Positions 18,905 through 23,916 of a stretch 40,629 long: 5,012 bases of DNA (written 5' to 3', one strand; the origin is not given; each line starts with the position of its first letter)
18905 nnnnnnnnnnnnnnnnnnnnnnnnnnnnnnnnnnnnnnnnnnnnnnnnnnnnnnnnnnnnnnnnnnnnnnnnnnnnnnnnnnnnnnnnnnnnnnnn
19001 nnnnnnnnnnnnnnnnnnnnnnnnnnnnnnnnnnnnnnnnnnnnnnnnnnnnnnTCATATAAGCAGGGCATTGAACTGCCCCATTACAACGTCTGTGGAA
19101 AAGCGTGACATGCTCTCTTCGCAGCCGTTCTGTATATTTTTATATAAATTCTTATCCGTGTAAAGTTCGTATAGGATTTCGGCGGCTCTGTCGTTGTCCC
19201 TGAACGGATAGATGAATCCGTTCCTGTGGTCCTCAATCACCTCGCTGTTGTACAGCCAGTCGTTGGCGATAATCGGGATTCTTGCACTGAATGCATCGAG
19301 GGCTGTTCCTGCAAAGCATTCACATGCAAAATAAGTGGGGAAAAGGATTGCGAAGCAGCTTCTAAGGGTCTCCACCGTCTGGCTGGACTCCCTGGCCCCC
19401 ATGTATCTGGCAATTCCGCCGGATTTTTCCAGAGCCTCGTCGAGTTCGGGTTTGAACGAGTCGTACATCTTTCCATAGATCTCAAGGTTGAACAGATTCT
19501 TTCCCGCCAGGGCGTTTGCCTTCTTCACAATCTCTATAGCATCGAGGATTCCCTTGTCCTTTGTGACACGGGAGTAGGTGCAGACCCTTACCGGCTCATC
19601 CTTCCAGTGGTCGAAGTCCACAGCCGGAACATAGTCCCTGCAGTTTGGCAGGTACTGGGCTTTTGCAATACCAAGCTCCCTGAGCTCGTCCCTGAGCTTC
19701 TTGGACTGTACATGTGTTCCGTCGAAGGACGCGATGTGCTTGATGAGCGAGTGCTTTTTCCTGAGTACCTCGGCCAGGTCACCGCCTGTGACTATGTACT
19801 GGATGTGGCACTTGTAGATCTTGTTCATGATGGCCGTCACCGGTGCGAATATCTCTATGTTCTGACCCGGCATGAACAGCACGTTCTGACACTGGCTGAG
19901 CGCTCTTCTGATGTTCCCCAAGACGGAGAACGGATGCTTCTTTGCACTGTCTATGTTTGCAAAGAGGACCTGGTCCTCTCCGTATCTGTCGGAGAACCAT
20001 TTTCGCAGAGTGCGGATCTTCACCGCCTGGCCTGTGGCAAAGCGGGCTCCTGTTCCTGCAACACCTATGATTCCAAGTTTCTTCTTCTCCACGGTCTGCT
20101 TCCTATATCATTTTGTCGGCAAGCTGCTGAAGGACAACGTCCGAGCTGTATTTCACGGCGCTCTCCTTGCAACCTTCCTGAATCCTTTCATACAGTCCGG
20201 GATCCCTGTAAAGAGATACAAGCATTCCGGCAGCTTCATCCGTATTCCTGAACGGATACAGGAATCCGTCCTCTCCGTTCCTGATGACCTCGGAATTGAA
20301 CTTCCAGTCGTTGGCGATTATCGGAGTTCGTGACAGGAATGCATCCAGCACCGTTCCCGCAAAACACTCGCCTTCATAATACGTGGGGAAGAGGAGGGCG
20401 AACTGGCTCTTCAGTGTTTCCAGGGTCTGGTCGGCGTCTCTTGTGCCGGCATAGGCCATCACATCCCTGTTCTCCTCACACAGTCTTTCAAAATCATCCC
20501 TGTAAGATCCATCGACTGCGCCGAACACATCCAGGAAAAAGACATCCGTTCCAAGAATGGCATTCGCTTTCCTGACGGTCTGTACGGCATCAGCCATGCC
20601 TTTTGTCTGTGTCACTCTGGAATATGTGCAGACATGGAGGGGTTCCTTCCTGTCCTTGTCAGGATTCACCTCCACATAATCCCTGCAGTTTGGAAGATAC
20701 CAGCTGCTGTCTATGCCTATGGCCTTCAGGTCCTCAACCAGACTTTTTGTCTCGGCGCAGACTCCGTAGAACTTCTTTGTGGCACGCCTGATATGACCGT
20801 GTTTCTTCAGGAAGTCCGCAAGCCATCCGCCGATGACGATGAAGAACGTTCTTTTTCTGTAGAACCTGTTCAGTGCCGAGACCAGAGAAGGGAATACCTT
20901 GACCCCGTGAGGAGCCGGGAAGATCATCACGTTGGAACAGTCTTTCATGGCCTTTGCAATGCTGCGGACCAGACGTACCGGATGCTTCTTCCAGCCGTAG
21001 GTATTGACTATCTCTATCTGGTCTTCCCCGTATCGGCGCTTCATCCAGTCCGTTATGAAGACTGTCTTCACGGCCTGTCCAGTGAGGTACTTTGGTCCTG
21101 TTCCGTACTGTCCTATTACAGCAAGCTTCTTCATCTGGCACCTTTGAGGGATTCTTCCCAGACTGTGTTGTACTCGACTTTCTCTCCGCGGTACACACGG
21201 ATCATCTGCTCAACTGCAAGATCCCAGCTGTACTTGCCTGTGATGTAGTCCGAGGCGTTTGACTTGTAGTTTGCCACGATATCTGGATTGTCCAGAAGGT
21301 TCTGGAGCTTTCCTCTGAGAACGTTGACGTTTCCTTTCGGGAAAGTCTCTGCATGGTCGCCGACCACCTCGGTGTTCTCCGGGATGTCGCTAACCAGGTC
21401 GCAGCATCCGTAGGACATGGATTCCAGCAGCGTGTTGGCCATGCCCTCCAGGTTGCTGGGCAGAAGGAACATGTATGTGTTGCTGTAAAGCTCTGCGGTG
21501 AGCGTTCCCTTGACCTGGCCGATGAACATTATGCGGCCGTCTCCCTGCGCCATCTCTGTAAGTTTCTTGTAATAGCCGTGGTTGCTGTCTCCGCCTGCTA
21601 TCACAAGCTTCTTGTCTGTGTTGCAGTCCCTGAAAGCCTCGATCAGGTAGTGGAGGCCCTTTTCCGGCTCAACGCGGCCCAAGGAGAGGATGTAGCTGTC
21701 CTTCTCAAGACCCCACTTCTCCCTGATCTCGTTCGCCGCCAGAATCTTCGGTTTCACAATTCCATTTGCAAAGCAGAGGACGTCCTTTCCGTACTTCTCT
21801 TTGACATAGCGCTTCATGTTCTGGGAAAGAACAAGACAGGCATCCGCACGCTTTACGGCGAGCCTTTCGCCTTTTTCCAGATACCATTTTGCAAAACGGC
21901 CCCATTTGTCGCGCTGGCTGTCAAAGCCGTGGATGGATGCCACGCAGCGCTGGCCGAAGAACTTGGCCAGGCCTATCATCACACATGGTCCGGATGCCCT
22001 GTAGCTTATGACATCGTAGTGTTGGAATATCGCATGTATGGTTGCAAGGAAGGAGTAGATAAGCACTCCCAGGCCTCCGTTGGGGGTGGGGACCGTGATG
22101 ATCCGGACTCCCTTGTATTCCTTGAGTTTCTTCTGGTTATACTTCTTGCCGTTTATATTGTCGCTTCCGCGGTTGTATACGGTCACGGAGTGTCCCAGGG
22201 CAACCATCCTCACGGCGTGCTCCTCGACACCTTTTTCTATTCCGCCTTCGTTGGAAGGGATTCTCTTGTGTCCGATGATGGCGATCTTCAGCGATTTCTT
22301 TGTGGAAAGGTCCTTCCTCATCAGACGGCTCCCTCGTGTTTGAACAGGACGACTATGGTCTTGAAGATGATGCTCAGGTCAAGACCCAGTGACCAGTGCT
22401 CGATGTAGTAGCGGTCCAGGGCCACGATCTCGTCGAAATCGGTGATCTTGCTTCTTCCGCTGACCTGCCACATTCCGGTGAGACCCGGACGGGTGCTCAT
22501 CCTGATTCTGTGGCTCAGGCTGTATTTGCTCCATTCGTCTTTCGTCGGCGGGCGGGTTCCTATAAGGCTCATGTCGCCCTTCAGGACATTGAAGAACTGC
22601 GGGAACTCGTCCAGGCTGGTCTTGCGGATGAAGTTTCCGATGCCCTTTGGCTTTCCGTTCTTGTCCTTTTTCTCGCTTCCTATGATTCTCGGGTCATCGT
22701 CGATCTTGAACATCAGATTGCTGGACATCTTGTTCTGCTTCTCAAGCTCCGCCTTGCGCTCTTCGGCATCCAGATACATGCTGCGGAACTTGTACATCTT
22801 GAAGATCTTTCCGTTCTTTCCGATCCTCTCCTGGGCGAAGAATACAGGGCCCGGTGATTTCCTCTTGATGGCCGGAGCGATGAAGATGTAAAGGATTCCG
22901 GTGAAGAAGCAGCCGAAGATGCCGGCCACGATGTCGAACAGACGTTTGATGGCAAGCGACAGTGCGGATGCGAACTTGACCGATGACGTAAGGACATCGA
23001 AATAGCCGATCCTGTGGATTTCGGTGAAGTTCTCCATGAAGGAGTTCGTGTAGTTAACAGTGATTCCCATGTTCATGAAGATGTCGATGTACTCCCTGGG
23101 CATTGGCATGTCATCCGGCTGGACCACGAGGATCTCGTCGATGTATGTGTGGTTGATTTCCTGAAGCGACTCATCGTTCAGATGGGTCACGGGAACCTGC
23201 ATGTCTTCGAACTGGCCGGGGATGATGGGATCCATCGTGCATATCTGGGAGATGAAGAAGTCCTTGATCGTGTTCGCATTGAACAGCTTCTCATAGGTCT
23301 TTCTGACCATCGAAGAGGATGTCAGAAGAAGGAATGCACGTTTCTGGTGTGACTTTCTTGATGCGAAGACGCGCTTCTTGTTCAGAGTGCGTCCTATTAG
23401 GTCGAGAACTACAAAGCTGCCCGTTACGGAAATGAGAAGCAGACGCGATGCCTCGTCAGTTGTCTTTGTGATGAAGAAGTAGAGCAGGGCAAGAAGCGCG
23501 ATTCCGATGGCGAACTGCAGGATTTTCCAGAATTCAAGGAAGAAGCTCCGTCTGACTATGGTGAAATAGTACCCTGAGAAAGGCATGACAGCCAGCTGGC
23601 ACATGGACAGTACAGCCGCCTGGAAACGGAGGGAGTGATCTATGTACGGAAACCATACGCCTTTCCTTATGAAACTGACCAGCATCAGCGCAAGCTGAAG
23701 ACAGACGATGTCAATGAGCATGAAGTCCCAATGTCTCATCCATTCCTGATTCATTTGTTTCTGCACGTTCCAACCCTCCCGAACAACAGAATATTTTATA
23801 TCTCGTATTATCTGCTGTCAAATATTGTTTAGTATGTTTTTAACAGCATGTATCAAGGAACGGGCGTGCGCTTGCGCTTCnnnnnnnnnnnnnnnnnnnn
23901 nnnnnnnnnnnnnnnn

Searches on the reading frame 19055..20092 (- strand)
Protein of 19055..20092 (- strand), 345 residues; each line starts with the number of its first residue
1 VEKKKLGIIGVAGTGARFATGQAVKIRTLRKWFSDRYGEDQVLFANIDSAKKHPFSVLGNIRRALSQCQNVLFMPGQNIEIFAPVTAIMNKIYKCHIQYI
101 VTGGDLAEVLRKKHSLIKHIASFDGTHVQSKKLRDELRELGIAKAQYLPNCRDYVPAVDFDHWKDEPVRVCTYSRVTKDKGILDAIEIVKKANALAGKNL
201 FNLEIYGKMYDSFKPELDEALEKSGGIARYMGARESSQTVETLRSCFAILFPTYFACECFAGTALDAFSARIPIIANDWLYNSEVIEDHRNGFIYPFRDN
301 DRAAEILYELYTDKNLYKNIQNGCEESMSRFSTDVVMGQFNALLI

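Call 3: search_protein_families(library=pfam, proteins=[window:19055-20092:-], max_evalue=0.1)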
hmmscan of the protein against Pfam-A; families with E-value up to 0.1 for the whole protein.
window:19055-20092:- (345 aa): 2 families
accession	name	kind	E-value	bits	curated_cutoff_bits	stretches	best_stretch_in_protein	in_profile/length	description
PF00534.26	Glycos_transf_1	-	1.3e-12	48.1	26.4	1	164-322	12-167/172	Glycosyl transferases group 1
PF13692.12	Glyco_trans_1_4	-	1e-09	39.2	27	1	170-313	4-142/142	Glycosyl transferases group 1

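Call 4: search_protein_families(library=ncbifam, proteins=[window:19055-20092:-], max_evalue=0.1)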
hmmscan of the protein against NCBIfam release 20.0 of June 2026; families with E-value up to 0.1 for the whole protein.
window:19055-20092:- (345 aa): 12 families
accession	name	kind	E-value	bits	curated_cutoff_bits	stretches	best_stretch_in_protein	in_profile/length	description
NF047880.1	glyco_SdgA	exception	2.8e-09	36.1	800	1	158-343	306-486/488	serine-aspartate repeat adhesin O-glycosyltransferase SdgA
TIGR03999.1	thiol_BshA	equivalog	4.1e-08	32.6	273.7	1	253-342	278-368/375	N-acetyl-alpha-D-glucosaminyl L-malate synthase BshA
TIGR03088.1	stp2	hypoth_equivalog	1.9e-06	27.2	409.05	1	126-343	153-369/374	TIGR03088 family PEP-CTERM/XrtA system glycosyltransferase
NF041876.1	EPS_EpsE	equivalog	6.1e-06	25.7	400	1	164-322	211-370/389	exopolysaccharide biosynthesis GT4 family glycosyltransferase EpsE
TIGR04348.1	TIGR04348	equivalog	3.5e-05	23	300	1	102-333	75-297/310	selenoneine biosynthesis selenosugar synthase SenB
NF047881.1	glyco_SdgB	exception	0.00017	20.4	800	1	158-343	312-492/496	serine-aspartate repeat adhesin O-glycosyltransferase SdgB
NF038229.1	Glyco4_Geo_Pelo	equivalog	0.00028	20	400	1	181-323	175-311/338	GPMC system family 4 glycosyltransferase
NF049988.1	MGlcDAGSynMgs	equivalog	0.0031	16.9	400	1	174-336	220-376/398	alpha-monoglucosyldiacylglycerol synthase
TIGR02918.1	TIGR02918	equivalog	0.0037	16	574.6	1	167-314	319-460/500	accessory Sec system glycosyltransferase GtfA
NF007396.0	PRK09922.1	equivalog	0.011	14.6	385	1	109-340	122-351/361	lipopolysaccharide 1,6-galactosyltransferase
TIGR02472.1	sucr_P_syn_N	equivalog_domain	0.014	14.2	576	1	257-334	350-428/439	sucrose-phosphate synthase, putative, glycosyltransferase domain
NF038298.1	EPS_HpsO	equivalog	0.033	13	575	1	258-334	299-374/388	hormogonium polysaccharide biosynthesis glycosyltransferase HpsO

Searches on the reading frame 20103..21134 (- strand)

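Call 3: search_protein_families(library=pfam, proteins=[window:20103-21134:-], max_evalue=0.1)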
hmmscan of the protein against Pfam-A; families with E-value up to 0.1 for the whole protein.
window:20103-21134:- (343 aa): 3 families
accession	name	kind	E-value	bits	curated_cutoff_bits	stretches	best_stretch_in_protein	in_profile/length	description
PF00534.26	Glycos_transf_1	-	1.6e-12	47.8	26.4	1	163-321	13-168/172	Glycosyl transferases group 1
PF13692.12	Glyco_trans_1_4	-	2.3e-09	38.1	27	1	169-311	5-142/142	Glycosyl transferases group 1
PF10497.14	zf-4CXXC_R1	-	0.0086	16.7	22.7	0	119-191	32-88/99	Zinc-finger domain of monoamine-oxidase A repressor R1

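Call 4: search_protein_families(library=ncbifam, proteins=[window:20103-21134:-], max_evalue=0.1)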
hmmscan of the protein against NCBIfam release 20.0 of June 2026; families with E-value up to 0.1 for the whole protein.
window:20103-21134:- (343 aa): 13 families
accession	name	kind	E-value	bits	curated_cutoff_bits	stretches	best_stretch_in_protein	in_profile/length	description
NF041876.1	EPS_EpsE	equivalog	1.9e-09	37.3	400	1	161-327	210-377/389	exopolysaccharide biosynthesis GT4 family glycosyltransferase EpsE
NF047880.1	glyco_SdgA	exception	8.9e-08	31.1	800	1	155-336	305-481/488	serine-aspartate repeat adhesin O-glycosyltransferase SdgA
TIGR04348.1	TIGR04348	equivalog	7.9e-07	28.4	300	1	160-330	132-296/310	selenoneine biosynthesis selenosugar synthase SenB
TIGR03088.1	stp2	hypoth_equivalog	9.2e-07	28.2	409.05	1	140-319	168-346/374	TIGR03088 family PEP-CTERM/XrtA system glycosyltransferase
TIGR03999.1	thiol_BshA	equivalog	3.6e-06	26.2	273.7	1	252-336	279-364/375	N-acetyl-alpha-D-glucosaminyl L-malate synthase BshA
NF038229.1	Glyco4_Geo_Pelo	equivalog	0.00011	21.3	400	1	250-323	244-313/338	GPMC system family 4 glycosyltransferase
NF049988.1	MGlcDAGSynMgs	equivalog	0.0042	16.5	400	1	172-335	220-377/398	alpha-monoglucosyldiacylglycerol synthase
NF049987.1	DaglGlyslTfaseDgs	equivalog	0.0072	15.3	500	1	204-284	191-270/332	processive diacylglycerol alpha-glucosyltransferase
TIGR02149.1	glgA_Coryne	subfamily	0.0073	15.5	302.4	1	155-301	195-339/391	glycogen synthase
TIGR03449.1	mycothiol_MshA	equivalog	0.012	14.6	462.5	1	239-339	299-397/406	D-inositol-3-phosphate glycosyltransferase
TIGR02470.1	sucr_synth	equivalog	0.018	13.2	810.4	1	250-318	650-720/784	sucrose synthase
NF005367.0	PRK06895.1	equivalog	0.043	13.7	265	1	61-103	39-81/190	anthranilate synthase component II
NF047881.1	glyco_SdgB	exception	0.051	12.2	800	1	256-339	406-490/496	serine-aspartate repeat adhesin O-glycosyltransferase SdgB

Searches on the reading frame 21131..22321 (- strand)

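Call 3: search_protein_families(library=pfam, proteins=[window:21131-22321:-], max_evalue=0.1)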
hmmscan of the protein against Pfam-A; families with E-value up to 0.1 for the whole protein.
window:21131-22321:- (396 aa): 6 families
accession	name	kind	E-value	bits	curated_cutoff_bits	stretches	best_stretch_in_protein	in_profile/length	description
PF00534.26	Glycos_transf_1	-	2.8e-26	92.5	26.4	1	197-356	3-169/172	Glycosyl transferases group 1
PF13692.12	Glyco_trans_1_4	-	5.9e-19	69.2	27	1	210-345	3-142/142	Glycosyl transferases group 1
PF13439.12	Glyco_transf_4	-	6.1e-17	62.6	28.5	1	26-188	2-166/170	Glycosyltransferase Family 4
PF13579.12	Glyco_trans_4_4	-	5.2e-11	43.6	29.7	1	26-177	1-146/158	Glycosyl transferase 4-like domain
PF09314.17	DUF1972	-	2.2e-07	31.1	25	1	13-179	4-175/186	Domain of unknown function (DUF1972)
PF13524.12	Glyco_trans_1_2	-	0.029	14.8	25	1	235-374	13-143/144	Glycosyl transferase-like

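Call 4: search_protein_families(library=ncbifam, proteins=[window:21131-22321:-], max_evalue=0.1)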
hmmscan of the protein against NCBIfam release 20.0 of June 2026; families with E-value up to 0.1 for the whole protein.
window:21131-22321:- (396 aa): 37 families (the best 25 are shown)
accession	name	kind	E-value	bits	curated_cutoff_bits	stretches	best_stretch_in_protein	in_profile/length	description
NF046071.1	B1-4RhmsylTfaseCps2T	equivalog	1.2e-28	100.1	500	1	12-373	3-380/384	beta 1-4 rhamnosyltransferase Cps2T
TIGR04047.1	MSMEG_0565_glyc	hypoth_equivalog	1.6e-22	80.1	259.85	1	36-378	22-372/373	MSMEG_0565 family glycosyltransferase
NF038295.1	EPS_HpsP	equivalog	1.9e-18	66.7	550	1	142-378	138-385/388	hormogonium polysaccharide biosynthesis glycosyltransferase HpsP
TIGR04157.1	glyco_rSAM_CFB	subfamily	8.9e-17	61.2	400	1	152-323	163-342/406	TIGR04157 family glycosyltransferase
NF038229.1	Glyco4_Geo_Pelo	equivalog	2e-16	59.9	400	1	155-378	106-334/338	GPMC system family 4 glycosyltransferase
TIGR02149.1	glgA_Coryne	subfamily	1.8e-14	53.7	302.4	1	152-378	138-388/391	glycogen synthase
NF041876.1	EPS_EpsE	equivalog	3.7e-14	52.8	400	1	153-368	156-384/389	exopolysaccharide biosynthesis GT4 family glycosyltransferase EpsE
NF047684.1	TeichurnBiosyTuaC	equivalog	6.6e-14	51.6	550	1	153-378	159-387/391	teichuronic acid biosynthesis protein TuaC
NF046085.1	XrtY_assoc_Gly1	equivalog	8.3e-14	51.2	400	1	206-378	207-382/387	XrtY-associated glycosyltransferase XYAG1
NF047881.1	glyco_SdgB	exception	7.1e-12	44.7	800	1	209-372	322-488/496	serine-aspartate repeat adhesin O-glycosyltransferase SdgB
TIGR03088.1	stp2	hypoth_equivalog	1.1e-11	44.5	409.05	1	153-378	131-371/374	TIGR03088 family PEP-CTERM/XrtA system glycosyltransferase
TIGR04063.1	stp3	hypoth_equivalog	1e-10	41.1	442.05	1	153-378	152-393/397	TIGR04063 family PEP-CTERM/XrtA system glycosyltransferase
TIGR03999.1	thiol_BshA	equivalog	2.3e-10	40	273.7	1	153-378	139-371/375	N-acetyl-alpha-D-glucosaminyl L-malate synthase BshA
NF050063.1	ProtGlycPglJ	equivalog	2e-09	37.2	500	1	200-357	187-344/363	N-acetylgalactosamine-N,N'-diacetylbacillosaminyl-diphospho-undecaprenol 4-alpha-N-acetylgalactosaminyltransferase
NF007396.0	PRK09922.1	equivalog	3.1e-09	36.2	385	1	207-346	181-327/361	lipopolysaccharide 1,6-galactosyltransferase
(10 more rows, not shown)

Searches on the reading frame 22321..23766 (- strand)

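Call 3: search_protein_families(library=pfam, proteins=[window:22321-23766:-], max_evalue=0.1)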
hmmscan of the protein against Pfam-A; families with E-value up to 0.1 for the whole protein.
window:22321-23766:- (481 aa): 2 families
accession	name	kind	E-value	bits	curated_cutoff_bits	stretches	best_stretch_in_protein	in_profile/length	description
PF02397.22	Bac_transf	-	1.1e-60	204.7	27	1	274-476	1-179/179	Bacterial sugar transferase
PF17353.8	DUF5381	-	0.014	15.6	26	1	273-325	39-88/170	Family of unknown function (DUF5381)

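Call 4: search_protein_families(library=ncbifam, proteins=[window:22321-23766:-], max_evalue=0.1)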
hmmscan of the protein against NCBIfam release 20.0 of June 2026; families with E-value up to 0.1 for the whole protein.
window:22321-23766:- (481 aa): 10 families
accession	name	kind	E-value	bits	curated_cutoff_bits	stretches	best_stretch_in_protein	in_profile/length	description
TIGR03025.1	EPS_sugtrans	subfamily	3.2e-96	323.3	295.55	1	17-480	1-444/445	exopolysaccharide biosynthesis polyprenyl glycosylphosphotransferase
TIGR03022.1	WbaP_sugtrans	subfamily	1.4e-75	255.4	403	1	16-480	2-455/456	undecaprenyl-phosphate galactose phosphotransferase WbaP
TIGR03023.1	WcaJ_sugtrans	equivalog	1.3e-74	252.1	410.75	1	18-480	2-452/453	undecaprenyl-phosphate glucose phosphotransferase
NF041877.1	EPS_EpsZ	equivalog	7.7e-61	206.1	800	1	269-480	261-458/459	exopolysaccharide biosynthesis polyisoprenyl-phosphate hexose-1-phosphate transferase EpsZ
NF052601.1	undeca_RfbP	equivalog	4.8e-53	179.9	330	1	266-475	37-236/244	undecaprenyl-phosphate galactose phosphotransferase family protein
TIGR03013.1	EpsB_2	subfamily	2e-45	155.7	393.35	1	19-478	3-440/443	TIGR03013 family XrtA/PEP-CTERM system glycosyltransferase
NF011751.0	PRK15204.1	equivalog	3.5e-44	151.2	907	1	265-480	271-475/476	undecaprenyl-phosphate galactose phosphotransferase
NF007518.0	PRK10124.1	equivalog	4e-34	118.1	684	1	267-475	267-458/464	undecaprenyl-phosphate glucose phosphotransferase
NF050817.1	PolSacchBiosHfsE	equivalog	1.1e-32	113.4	750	1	267-478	265-463/467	polysaccharide biosynthesis protein HfsE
NF045514.1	glycotran_HepC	equivalog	2.6e-19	69.4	140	1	266-407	109-212/220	heterocyst development glycosyltransferase HepC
